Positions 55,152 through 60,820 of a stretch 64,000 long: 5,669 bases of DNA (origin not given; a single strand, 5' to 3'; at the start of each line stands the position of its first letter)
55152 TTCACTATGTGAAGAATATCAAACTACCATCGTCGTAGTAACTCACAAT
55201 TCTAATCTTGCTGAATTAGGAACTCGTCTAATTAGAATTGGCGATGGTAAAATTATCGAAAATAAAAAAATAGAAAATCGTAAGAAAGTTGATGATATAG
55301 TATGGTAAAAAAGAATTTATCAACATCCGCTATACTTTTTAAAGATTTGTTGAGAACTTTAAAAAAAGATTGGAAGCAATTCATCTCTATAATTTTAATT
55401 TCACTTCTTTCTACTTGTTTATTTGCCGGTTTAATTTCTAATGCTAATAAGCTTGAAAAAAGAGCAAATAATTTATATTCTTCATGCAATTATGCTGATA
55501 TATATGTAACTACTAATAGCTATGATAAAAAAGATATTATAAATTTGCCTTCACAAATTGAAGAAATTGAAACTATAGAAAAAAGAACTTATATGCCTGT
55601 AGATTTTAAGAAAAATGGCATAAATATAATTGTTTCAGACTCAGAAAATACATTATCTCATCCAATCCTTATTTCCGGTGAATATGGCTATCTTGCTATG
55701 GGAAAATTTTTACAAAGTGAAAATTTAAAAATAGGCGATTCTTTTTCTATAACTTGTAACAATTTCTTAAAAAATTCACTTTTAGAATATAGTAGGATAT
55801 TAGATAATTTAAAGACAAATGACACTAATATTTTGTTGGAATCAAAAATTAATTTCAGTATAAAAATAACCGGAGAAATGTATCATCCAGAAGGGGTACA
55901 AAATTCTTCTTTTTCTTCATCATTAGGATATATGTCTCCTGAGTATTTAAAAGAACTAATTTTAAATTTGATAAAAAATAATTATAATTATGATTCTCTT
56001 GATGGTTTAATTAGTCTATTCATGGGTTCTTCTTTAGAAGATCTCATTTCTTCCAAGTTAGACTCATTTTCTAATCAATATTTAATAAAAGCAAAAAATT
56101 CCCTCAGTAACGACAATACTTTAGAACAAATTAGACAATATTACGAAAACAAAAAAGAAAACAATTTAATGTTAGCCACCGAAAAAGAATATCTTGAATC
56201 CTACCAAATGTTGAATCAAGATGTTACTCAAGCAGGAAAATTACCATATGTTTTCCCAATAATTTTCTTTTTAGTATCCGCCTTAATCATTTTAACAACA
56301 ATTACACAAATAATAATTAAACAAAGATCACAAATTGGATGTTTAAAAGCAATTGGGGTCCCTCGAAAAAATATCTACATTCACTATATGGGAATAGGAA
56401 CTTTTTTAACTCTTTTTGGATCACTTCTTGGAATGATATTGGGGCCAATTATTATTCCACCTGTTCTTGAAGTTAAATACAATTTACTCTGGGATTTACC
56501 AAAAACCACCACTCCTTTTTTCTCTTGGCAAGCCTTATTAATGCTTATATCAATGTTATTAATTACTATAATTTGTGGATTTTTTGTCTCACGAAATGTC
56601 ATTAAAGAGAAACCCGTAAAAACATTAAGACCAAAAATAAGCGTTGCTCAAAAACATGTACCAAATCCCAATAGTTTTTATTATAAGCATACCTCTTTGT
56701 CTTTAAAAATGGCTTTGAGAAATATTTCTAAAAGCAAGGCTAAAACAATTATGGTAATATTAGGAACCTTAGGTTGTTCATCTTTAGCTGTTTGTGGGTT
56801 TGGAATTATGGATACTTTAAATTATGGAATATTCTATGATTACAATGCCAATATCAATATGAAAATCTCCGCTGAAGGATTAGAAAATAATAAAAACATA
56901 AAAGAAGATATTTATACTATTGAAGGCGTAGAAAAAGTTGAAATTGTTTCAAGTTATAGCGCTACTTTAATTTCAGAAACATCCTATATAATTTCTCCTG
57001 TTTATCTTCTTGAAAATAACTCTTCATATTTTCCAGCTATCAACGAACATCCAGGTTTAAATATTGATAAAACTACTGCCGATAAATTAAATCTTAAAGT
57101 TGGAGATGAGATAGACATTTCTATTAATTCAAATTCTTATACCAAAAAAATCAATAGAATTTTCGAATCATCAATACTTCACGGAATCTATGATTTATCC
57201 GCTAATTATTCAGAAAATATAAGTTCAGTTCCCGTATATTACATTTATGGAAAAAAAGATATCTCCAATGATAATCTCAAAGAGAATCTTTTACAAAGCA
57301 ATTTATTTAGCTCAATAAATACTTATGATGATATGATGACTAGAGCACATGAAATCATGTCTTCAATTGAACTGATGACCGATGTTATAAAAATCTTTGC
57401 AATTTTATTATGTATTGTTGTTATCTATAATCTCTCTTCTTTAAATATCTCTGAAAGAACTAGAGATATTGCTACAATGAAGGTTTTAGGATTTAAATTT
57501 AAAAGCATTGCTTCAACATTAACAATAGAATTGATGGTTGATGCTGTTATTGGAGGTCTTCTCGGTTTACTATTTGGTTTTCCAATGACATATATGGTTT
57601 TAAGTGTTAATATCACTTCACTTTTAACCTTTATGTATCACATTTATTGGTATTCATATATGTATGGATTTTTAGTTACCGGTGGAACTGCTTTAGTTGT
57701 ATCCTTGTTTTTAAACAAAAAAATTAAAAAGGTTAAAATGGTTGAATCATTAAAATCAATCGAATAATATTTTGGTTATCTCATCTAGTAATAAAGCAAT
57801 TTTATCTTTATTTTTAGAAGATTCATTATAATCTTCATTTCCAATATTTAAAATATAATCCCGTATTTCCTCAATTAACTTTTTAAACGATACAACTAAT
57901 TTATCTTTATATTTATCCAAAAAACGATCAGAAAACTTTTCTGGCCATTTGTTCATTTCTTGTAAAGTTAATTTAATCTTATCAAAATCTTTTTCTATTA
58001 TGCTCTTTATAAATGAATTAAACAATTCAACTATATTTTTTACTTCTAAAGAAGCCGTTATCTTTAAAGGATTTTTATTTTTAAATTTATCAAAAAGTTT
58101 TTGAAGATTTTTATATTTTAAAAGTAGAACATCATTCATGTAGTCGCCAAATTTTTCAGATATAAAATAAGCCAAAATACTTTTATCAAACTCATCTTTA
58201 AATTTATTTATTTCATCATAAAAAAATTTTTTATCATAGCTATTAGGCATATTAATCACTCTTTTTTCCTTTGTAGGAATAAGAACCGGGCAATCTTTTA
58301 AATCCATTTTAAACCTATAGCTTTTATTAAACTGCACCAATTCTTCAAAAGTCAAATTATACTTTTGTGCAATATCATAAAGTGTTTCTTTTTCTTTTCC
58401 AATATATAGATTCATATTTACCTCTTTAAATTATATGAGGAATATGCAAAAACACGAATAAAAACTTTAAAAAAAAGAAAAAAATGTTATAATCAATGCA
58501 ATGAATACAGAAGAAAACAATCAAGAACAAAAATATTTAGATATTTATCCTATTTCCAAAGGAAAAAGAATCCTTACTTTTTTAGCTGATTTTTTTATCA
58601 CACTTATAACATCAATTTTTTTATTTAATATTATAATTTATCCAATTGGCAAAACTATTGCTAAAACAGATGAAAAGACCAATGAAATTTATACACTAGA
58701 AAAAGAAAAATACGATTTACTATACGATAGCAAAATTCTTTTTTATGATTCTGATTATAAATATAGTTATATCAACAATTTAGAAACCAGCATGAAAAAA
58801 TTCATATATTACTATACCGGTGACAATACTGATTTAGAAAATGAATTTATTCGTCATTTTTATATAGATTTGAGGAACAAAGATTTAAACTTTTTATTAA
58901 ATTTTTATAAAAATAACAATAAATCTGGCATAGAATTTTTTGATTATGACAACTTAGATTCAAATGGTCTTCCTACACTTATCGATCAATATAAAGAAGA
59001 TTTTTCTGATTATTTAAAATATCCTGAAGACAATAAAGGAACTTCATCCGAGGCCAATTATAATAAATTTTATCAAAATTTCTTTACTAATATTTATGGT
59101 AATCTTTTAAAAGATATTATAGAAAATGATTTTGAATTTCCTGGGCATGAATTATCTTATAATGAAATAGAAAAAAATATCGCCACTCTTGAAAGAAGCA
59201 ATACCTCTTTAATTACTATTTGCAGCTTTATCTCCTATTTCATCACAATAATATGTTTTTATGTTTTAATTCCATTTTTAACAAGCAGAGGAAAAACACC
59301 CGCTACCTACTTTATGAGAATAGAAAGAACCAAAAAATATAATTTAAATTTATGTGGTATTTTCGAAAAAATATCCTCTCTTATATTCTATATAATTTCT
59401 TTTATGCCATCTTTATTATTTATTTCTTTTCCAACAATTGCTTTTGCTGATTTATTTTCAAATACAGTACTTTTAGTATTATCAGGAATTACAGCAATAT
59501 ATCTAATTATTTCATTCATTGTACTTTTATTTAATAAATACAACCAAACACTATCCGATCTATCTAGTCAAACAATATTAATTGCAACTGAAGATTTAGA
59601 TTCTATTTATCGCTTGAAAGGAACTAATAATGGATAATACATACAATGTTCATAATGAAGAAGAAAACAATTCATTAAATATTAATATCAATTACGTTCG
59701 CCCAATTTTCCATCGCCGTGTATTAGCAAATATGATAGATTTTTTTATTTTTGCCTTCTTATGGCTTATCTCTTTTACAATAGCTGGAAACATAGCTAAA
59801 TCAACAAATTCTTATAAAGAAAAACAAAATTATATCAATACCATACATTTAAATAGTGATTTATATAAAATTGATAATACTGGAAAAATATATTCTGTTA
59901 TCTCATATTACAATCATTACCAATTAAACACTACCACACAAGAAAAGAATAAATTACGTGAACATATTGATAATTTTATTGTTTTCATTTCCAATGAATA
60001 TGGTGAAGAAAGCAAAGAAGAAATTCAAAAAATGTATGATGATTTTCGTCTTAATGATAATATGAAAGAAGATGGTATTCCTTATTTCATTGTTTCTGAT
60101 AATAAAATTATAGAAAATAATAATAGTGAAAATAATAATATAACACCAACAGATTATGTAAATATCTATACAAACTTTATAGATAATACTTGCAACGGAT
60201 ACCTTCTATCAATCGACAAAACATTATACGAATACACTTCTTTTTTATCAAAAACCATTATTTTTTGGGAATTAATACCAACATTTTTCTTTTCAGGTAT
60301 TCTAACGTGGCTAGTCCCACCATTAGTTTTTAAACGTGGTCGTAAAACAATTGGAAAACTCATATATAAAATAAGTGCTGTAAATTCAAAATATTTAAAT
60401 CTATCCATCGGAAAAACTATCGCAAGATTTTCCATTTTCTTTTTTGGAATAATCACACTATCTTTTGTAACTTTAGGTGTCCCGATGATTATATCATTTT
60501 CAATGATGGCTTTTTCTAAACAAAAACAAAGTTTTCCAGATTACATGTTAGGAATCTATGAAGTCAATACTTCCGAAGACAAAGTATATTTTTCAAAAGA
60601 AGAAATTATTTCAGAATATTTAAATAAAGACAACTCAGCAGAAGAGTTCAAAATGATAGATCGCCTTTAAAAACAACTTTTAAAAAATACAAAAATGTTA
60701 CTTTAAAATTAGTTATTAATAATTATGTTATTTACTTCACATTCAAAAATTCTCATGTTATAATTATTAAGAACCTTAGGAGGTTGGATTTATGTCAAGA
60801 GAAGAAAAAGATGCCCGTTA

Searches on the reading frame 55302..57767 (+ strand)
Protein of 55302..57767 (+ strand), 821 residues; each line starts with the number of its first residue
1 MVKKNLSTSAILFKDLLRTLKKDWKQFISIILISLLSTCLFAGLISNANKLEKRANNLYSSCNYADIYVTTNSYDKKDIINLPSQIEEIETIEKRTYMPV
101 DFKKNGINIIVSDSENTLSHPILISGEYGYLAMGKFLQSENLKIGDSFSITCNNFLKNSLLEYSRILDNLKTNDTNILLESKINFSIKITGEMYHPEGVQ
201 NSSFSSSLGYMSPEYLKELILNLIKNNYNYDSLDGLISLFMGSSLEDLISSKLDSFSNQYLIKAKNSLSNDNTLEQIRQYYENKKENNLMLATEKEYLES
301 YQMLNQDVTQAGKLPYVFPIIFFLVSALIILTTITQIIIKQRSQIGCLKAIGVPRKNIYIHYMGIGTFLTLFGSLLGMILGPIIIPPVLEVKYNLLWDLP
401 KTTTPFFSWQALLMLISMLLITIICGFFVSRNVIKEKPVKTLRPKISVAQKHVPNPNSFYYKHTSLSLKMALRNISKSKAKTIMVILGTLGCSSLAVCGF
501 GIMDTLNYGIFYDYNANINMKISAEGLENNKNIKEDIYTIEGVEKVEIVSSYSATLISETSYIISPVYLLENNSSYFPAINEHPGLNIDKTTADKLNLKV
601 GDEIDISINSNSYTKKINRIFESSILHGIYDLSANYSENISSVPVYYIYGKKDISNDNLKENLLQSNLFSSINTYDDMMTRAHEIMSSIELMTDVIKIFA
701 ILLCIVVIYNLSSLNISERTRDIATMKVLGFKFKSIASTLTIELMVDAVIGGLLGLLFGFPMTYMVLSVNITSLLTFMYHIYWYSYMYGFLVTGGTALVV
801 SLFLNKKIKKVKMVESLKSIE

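Call 75: search_protein_families(library=pfam, proteins=[window:55302-57767:+], max_evalue=0.000001)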
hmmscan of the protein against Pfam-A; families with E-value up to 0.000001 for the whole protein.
window:55302-57767:+ (821 aa): 1 family
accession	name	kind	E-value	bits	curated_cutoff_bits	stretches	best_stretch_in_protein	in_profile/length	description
PF02687.27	FtsX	-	2.9e-32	111.7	25.5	2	698-810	5-117/120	FtsX-like permease C-terminal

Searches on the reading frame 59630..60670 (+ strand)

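Call 75: search_protein_families(library=pfam, proteins=[window:59630-60670:+], max_evalue=0.000001)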
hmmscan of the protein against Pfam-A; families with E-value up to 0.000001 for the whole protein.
window:59630-60670:+ (346 aa): 1 family
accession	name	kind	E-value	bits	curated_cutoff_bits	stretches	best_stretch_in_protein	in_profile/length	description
PF06271.18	RDD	-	2.7e-11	44.4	24.1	1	208-307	39-136/137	RDD family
